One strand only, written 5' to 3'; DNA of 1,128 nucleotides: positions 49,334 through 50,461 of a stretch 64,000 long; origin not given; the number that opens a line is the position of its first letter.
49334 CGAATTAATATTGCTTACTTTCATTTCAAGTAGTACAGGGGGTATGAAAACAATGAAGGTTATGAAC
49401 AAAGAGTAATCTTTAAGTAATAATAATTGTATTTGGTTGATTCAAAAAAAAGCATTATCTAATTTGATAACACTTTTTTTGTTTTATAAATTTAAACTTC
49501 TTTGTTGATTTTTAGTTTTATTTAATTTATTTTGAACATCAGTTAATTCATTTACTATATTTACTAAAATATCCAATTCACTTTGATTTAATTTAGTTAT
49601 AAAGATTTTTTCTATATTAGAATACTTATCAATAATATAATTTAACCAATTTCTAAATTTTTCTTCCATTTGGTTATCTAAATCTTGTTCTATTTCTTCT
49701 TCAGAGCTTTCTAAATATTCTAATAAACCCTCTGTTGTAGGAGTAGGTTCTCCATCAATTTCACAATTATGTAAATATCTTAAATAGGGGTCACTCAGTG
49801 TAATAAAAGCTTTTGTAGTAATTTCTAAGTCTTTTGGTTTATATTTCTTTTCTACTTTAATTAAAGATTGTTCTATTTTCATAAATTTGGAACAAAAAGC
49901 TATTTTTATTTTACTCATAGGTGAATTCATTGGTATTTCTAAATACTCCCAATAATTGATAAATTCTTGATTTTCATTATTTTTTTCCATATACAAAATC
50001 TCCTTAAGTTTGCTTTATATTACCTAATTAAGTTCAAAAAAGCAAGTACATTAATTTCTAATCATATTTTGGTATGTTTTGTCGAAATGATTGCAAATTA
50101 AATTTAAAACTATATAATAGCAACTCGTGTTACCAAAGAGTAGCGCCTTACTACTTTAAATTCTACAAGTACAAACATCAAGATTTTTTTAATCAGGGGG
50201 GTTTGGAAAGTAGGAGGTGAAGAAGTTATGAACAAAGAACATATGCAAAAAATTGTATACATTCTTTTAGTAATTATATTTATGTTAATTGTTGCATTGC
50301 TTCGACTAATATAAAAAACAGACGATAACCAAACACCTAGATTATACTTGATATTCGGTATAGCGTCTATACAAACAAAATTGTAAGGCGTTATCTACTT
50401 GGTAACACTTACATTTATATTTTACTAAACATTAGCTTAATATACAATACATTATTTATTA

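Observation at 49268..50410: Two diverged copies of a ~150-bp promoter-leader-small-ORF unit flanking the J-like gene; one encodes a 28-aa hydrophobic peptide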

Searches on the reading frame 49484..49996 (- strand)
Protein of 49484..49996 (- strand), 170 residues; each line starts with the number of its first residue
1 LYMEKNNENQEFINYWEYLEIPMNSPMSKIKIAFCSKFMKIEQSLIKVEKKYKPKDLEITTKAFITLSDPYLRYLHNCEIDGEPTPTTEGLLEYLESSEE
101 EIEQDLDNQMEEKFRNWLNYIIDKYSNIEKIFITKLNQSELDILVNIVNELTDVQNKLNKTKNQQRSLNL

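Call 13: search_protein_families(library=pfam, proteins=[window:49484-49996:-])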
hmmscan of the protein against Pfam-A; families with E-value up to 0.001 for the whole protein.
window:49484-49996:- (170 aa): 0 families

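Call 16: find_homologous_proteins(query=window:49484-49996:-)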
Query window:49484-49996:- (170 aa): 12 proteins with E <= 0.001 among 48 candidates.
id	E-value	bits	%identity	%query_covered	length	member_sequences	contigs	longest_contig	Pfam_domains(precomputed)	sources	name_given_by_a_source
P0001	2.4e-100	351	98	99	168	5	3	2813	-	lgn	-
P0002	1.3e-57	212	70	99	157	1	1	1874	-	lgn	-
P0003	4.0e-57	210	68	99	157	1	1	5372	-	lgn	-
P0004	4.8e-53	197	61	99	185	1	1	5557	-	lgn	-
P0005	2.5e-28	117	50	71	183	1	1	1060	-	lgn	-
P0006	3.7e-27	113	46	69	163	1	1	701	-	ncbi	-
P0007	1.2e-25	108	46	66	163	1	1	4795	-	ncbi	-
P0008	4.4e-25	106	46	72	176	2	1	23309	-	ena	-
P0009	3.4e-24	103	45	69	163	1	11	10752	-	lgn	-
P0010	3.8e-24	103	48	66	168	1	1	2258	-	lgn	-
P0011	2.1e-22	98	46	67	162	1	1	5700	-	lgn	-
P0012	7.3e-20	89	37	91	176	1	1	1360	-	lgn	-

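Call 17: find_encoding_contigs(protein=P0003, flank=5000, max_places=3)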
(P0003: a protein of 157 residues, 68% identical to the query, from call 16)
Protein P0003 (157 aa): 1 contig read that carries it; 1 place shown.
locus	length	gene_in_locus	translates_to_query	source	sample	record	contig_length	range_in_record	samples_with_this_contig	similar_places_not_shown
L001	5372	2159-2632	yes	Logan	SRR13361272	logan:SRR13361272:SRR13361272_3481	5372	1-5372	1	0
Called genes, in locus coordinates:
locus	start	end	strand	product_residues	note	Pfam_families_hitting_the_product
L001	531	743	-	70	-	-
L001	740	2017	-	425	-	PF13936:HTH_38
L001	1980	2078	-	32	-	-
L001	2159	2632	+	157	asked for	-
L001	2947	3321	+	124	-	-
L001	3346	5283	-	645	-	PF00912:Transgly, PF00905:Transpeptidase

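Call 18: find_encoding_contigs(protein=P0004, flank=5000, max_places=3)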
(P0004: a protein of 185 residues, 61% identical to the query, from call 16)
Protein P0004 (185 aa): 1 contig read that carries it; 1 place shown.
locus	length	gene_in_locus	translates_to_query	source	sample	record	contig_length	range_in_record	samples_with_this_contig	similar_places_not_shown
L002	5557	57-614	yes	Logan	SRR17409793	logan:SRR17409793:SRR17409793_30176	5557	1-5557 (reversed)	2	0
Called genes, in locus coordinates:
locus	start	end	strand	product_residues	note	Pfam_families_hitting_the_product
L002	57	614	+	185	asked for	-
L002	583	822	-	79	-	-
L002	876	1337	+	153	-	PF00293:NUDIX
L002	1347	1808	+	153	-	PF13521:AAA_28 (faint)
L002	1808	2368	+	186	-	PF06941:NT5C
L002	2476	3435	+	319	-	-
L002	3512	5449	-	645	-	PF00912:Transgly, PF00905:Transpeptidase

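Call 19: find_encoding_contigs(protein=P0008, flank=5000, max_places=3)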
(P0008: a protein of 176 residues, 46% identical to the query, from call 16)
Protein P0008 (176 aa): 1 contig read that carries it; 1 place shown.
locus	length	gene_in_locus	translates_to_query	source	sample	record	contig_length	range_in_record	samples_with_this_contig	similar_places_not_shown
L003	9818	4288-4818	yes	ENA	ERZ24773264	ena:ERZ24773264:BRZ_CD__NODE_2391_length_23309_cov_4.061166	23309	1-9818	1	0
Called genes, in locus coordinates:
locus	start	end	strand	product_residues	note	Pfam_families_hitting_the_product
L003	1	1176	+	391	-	?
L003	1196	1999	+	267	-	PF01149:Fapy_DNA_glyco, PF06831:H2TH, PF06827:zf-FPG_IleRS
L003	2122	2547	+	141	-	-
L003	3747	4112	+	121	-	-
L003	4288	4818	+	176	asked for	-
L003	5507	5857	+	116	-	PF27204:YjcN (weak)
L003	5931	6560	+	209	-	-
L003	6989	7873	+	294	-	PF04015:DUF362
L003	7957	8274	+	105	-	-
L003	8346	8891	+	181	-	-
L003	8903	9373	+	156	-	-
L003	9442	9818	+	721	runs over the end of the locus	PF09371:Tex_N, PF22706:Tex_central_region, PF14635:HHH_7 (faint), PF16921:Tex_YqgF, PF12836:HHH_3, PF17674:HHH_9, PF00575:S1, PF23459:S1_RRP5 (weak)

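Call 20: find_encoding_contigs(protein=P0002, flank=5000, max_places=3)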
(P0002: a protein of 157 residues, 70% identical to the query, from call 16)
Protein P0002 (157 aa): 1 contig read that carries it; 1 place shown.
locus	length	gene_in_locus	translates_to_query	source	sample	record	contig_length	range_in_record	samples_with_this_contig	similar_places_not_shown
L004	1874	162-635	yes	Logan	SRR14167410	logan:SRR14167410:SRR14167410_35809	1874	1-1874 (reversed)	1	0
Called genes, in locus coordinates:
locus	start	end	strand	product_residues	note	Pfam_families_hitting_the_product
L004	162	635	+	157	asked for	-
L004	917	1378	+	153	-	PF00293:NUDIX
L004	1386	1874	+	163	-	?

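Call 21: find_encoding_contigs(protein=P0009, flank=5000, max_places=4)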
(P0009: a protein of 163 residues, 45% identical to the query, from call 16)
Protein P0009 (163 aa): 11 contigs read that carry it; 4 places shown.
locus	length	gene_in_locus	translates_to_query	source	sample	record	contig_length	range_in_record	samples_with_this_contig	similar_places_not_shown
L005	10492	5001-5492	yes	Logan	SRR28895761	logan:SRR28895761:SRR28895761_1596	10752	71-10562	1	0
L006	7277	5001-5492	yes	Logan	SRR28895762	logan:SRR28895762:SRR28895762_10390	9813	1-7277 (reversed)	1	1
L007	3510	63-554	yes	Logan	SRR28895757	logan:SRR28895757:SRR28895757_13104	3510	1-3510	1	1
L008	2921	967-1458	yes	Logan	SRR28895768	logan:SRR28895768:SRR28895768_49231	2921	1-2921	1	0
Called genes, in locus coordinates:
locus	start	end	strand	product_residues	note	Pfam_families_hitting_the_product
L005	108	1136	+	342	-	-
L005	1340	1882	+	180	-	-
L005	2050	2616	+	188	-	PF06941:NT5C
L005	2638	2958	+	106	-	PF03819:MazG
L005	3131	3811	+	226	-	-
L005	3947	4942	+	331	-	-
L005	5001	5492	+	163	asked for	-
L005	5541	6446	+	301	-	PF01909:NTP_transf_2 (faint), PF13427:AadA_C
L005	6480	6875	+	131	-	-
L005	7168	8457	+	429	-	-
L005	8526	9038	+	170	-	-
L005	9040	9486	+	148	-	PF14470:bPH_3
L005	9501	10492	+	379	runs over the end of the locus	-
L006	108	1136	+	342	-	-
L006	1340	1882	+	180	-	-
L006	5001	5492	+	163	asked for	-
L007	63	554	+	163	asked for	-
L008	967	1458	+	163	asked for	-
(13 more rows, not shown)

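Call 22: find_encoding_contigs(protein=P0001, flank=5000, max_places=3)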
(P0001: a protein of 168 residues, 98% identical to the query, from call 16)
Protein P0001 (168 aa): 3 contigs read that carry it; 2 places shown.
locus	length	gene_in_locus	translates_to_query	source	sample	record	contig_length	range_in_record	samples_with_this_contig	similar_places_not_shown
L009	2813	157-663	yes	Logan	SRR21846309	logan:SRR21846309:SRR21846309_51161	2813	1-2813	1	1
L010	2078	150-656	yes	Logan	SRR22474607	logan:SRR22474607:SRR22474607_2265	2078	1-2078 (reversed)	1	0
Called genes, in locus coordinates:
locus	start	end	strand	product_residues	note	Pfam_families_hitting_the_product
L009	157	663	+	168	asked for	-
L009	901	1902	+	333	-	PF00389:2-Hacid_dh, PF02826:2-Hacid_dh_C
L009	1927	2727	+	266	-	-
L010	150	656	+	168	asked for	-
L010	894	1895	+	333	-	PF00389:2-Hacid_dh, PF02826:2-Hacid_dh_C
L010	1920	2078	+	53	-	?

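Call 82: search_protein_families(library=pfam, proteins=[window:49484-49996:-], max_evalue=10)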
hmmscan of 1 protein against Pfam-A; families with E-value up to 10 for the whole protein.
window:49484-49996:- (170 aa): 5 families
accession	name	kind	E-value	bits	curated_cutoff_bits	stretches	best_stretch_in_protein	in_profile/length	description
PF05289.16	BLYB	-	0.0012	19.4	25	1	101-160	17-76/120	Borrelia hemolysin accessory protein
PF21264.3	DYNC2H1_AAA_dom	-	0.066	13.9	27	1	93-157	8-65/96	Cytoplasmic dynein 2 heavy chain 1, AAA+ ATPase domain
PF12212.14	PAZ_2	-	0.13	12.5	23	2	5-44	57-96/127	PAZ domain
PF15243.11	ANAPC15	-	0.23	12.3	27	1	106-138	28-58/90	Anaphase-promoting complex subunit 15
PF20669.3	Exo70_N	-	0.44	11.3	23.9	1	123-165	13-56/83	Exocyst complex component Exo70 N-terminal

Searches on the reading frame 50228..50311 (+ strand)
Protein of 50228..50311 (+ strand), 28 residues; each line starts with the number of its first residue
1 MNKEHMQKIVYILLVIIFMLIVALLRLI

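Call 48: search_protein_families(library=pfam, proteins=[window:50228-50311:+], max_evalue=10)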
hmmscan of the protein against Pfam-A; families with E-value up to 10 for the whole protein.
seq(28 aa): 1 family
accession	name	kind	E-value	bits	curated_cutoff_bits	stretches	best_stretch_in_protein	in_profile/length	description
PF23906.1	DUF7248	-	0.04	14.3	27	1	4-24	7-27/58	Family of unknown function (DUF7248)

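Call 49: search_protein_families(library=ncbifam, proteins=[window:50228-50311:+], max_evalue=10)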
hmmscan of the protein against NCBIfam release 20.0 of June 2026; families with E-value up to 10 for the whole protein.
seq(28 aa): 1 family
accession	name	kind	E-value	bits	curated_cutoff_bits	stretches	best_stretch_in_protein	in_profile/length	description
TIGR00833.1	actII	subfamily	0.3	9.3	874.7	1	4-26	744-766/910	MMPL family RND transporter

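Call 87: search_dna_similar(query=window:50228-50311:+, collection=plasmids, mode=protein, max_evalue=10, max_rows=10)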
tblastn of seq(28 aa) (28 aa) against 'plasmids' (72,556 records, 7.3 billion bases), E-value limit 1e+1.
No match.

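Call 88: search_dna_similar(query=window:50228-50311:+, collection=phages, mode=protein, max_evalue=10, max_rows=10)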
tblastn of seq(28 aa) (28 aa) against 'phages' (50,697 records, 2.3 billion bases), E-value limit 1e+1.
No match.
